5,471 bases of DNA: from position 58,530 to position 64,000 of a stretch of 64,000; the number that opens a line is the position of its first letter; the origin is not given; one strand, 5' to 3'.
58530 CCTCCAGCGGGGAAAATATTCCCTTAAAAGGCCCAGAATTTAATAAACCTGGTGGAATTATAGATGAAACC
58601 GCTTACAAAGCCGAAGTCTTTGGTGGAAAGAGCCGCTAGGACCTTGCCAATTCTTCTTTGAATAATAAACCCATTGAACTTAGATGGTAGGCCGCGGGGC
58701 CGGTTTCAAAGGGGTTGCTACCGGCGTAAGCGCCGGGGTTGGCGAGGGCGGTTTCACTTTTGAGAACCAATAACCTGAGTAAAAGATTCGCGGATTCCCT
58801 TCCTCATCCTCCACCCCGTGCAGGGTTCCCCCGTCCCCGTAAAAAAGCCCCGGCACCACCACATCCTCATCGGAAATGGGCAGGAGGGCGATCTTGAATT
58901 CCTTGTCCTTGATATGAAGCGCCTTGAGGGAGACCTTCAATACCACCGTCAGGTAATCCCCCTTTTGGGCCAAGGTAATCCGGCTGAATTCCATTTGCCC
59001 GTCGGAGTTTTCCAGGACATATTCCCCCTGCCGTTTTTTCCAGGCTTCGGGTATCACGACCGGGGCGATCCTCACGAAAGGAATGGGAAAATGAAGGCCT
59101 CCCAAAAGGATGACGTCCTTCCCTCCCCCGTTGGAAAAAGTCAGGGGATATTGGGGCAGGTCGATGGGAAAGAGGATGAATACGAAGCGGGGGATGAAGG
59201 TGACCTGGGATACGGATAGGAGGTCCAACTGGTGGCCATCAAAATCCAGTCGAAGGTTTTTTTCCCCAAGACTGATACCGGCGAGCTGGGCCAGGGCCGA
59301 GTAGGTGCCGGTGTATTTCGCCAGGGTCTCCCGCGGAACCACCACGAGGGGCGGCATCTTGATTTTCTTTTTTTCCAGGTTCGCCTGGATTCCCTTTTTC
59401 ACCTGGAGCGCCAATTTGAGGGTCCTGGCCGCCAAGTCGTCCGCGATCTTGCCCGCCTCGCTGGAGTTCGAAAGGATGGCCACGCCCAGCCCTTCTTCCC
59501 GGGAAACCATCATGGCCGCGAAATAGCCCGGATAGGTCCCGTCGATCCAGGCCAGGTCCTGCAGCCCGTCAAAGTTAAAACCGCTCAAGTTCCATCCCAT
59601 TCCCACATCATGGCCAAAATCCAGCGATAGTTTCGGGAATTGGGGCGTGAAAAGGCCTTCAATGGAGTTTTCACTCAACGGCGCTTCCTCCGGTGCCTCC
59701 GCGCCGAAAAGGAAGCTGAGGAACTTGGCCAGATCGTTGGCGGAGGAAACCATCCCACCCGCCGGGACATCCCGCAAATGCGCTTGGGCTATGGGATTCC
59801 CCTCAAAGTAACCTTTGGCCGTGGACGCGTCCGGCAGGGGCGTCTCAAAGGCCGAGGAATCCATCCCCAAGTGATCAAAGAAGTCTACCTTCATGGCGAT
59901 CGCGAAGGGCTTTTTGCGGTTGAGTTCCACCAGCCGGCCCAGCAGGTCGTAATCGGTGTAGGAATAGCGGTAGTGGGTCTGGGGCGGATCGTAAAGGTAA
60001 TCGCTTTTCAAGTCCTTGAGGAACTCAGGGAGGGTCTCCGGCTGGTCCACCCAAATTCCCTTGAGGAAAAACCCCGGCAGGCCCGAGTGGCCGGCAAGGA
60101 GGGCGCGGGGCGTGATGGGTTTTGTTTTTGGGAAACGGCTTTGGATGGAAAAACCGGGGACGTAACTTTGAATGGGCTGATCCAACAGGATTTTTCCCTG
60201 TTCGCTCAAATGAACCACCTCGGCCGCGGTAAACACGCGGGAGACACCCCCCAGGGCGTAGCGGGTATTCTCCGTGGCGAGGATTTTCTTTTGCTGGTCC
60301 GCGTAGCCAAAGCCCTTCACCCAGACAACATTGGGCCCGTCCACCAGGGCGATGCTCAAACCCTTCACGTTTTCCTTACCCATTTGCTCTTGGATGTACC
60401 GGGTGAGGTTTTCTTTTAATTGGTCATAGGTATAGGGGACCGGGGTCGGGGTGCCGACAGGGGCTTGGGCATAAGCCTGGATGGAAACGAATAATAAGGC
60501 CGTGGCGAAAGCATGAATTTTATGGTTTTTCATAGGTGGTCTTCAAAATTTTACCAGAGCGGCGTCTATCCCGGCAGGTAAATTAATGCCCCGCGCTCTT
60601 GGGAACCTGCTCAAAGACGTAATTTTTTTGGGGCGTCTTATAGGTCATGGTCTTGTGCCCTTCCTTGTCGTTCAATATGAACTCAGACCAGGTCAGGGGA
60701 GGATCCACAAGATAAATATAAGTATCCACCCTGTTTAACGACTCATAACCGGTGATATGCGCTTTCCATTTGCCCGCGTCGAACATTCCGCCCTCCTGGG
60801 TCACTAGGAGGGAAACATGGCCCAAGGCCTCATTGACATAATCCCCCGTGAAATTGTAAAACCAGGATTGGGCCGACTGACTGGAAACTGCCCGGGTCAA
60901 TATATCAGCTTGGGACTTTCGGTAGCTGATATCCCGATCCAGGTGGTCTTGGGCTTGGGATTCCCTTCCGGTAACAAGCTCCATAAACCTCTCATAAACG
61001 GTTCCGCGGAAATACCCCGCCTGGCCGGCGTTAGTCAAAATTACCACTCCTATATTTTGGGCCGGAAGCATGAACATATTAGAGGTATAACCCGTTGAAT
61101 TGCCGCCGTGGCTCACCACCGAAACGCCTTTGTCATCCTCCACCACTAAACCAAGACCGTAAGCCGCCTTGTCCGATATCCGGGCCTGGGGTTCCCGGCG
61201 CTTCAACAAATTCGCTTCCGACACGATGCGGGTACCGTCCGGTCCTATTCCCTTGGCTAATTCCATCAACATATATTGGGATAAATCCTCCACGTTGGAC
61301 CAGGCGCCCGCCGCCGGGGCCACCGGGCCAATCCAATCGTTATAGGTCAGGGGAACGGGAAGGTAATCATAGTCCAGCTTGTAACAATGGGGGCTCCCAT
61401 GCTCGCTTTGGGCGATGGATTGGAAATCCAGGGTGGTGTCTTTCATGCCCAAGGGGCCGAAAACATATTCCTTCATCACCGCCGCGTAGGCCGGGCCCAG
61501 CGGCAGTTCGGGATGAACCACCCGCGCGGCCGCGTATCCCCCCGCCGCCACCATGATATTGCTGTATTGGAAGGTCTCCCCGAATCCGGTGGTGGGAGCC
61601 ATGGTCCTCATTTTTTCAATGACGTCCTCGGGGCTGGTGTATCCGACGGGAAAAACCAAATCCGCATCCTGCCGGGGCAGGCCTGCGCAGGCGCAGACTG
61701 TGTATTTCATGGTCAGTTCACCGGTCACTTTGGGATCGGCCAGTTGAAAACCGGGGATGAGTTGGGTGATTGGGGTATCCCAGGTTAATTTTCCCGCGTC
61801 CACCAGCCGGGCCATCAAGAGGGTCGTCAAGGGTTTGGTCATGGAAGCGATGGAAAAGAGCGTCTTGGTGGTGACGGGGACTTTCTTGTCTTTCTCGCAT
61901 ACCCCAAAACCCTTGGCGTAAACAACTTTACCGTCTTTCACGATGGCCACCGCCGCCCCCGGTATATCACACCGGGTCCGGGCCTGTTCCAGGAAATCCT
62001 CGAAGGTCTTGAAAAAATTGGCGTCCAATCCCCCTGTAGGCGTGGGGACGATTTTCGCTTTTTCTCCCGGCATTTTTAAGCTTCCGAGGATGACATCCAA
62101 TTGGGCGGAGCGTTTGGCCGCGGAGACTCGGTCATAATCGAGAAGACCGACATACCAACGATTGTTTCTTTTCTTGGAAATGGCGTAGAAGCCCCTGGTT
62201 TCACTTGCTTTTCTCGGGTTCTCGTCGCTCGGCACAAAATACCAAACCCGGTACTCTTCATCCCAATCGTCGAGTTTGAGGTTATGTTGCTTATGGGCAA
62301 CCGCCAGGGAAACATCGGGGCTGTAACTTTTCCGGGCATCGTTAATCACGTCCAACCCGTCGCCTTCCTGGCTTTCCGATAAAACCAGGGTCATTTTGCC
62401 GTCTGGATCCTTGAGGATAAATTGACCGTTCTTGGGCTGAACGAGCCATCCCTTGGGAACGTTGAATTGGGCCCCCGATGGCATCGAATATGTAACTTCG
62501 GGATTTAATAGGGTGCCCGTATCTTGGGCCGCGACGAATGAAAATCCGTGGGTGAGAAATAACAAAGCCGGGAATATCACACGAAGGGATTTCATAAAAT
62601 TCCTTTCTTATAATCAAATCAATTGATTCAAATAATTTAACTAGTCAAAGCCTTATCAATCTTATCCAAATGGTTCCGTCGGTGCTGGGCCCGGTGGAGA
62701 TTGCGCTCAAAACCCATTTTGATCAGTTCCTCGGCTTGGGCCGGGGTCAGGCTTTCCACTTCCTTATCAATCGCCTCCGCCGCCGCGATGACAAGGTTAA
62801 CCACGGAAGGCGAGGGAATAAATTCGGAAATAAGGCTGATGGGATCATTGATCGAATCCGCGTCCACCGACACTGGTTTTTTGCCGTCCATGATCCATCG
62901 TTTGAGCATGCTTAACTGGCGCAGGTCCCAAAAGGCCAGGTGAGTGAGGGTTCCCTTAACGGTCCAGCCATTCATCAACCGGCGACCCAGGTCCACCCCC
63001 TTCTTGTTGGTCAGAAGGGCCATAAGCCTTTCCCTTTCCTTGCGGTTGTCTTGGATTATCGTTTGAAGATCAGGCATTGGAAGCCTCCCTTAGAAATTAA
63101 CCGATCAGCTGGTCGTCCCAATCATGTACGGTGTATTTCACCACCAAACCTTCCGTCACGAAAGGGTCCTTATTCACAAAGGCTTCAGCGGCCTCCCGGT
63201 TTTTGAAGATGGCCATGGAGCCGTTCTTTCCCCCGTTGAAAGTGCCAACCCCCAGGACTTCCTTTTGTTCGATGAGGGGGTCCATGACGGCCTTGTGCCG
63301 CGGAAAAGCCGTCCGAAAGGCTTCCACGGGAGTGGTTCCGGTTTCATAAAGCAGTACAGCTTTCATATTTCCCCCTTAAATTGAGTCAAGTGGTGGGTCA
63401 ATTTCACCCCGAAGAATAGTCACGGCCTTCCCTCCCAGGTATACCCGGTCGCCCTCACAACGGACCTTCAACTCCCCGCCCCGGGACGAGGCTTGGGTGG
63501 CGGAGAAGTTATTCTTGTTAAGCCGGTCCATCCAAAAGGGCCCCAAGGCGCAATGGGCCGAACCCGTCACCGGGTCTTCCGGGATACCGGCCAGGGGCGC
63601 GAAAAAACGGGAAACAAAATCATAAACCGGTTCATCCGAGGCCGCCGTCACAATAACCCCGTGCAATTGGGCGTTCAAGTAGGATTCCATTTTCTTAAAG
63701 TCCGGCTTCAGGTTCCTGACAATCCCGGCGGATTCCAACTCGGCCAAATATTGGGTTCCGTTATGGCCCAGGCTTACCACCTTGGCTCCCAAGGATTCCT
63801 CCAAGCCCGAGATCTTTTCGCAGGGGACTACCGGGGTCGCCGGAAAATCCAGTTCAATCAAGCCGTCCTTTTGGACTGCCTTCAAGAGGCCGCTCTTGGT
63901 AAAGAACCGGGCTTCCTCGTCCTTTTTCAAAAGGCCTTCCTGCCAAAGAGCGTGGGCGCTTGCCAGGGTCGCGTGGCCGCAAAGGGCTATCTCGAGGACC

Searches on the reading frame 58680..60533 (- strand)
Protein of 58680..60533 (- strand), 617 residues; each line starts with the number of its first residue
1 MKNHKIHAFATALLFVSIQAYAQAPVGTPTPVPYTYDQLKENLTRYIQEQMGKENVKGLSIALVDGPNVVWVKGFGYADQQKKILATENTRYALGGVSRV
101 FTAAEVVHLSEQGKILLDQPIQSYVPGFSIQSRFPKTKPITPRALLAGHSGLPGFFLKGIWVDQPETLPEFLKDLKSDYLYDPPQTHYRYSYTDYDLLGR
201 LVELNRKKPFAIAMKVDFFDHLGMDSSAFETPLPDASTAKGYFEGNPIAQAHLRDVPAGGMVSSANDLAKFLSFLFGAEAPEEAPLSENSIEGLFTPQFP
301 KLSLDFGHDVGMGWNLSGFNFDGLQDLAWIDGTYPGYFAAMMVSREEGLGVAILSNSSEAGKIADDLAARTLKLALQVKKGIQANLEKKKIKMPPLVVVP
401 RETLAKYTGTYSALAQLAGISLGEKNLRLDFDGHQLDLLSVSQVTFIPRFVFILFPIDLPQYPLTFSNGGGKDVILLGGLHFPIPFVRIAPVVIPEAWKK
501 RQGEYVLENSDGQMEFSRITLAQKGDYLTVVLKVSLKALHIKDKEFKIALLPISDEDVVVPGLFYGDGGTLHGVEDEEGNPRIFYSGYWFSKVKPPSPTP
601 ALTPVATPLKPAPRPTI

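Call 7: search_protein_families(library=pfam, proteins=[window:58680-60533:-], max_evalue=0.001)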
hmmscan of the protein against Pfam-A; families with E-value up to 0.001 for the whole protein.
window:58680-60533:- (617 aa): 1 family
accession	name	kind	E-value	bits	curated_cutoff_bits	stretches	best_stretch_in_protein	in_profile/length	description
PF00144.29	Beta-lactamase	-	5.5e-51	174.1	27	1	44-371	2-324/329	Beta-lactamase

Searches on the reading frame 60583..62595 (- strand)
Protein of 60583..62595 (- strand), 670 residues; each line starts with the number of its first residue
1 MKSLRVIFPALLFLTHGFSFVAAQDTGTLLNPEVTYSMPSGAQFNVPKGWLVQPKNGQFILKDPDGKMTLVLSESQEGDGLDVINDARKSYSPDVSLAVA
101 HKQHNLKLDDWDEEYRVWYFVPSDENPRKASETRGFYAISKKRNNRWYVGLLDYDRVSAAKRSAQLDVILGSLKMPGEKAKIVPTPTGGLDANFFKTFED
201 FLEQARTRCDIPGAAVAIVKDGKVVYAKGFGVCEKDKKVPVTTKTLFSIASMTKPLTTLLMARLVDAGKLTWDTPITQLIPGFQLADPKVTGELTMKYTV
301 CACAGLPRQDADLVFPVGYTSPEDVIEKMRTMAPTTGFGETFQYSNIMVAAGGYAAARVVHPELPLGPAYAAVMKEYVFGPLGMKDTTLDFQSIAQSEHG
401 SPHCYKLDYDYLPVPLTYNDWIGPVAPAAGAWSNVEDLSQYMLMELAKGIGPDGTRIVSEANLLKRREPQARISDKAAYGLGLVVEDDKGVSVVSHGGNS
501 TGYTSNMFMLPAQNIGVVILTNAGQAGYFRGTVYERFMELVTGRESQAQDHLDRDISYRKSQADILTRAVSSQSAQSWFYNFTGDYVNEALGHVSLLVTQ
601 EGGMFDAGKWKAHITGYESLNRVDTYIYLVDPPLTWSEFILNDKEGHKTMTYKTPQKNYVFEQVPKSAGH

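Call 7: search_protein_families(library=pfam, proteins=[window:60583-62595:-], max_evalue=0.001)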
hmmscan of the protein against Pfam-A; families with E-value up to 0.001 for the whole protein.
window:60583-62595:- (670 aa): 1 family
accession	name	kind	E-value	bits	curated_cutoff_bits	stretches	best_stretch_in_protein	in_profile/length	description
PF00144.29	Beta-lactamase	-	1.8e-54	185.6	27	1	198-525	1-312/329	Beta-lactamase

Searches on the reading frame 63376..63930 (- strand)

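Call 7: search_protein_families(library=pfam, proteins=[window:63376-63930:-], max_evalue=0.001)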
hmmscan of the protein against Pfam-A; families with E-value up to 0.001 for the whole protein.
window:63376-63930:- (184 aa): 1 family
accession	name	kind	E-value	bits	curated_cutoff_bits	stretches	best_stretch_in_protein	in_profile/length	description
PF02567.21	PhzC-PhzF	-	2.9e-26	93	27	1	9-175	91-281/281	Phenazine biosynthesis-like protein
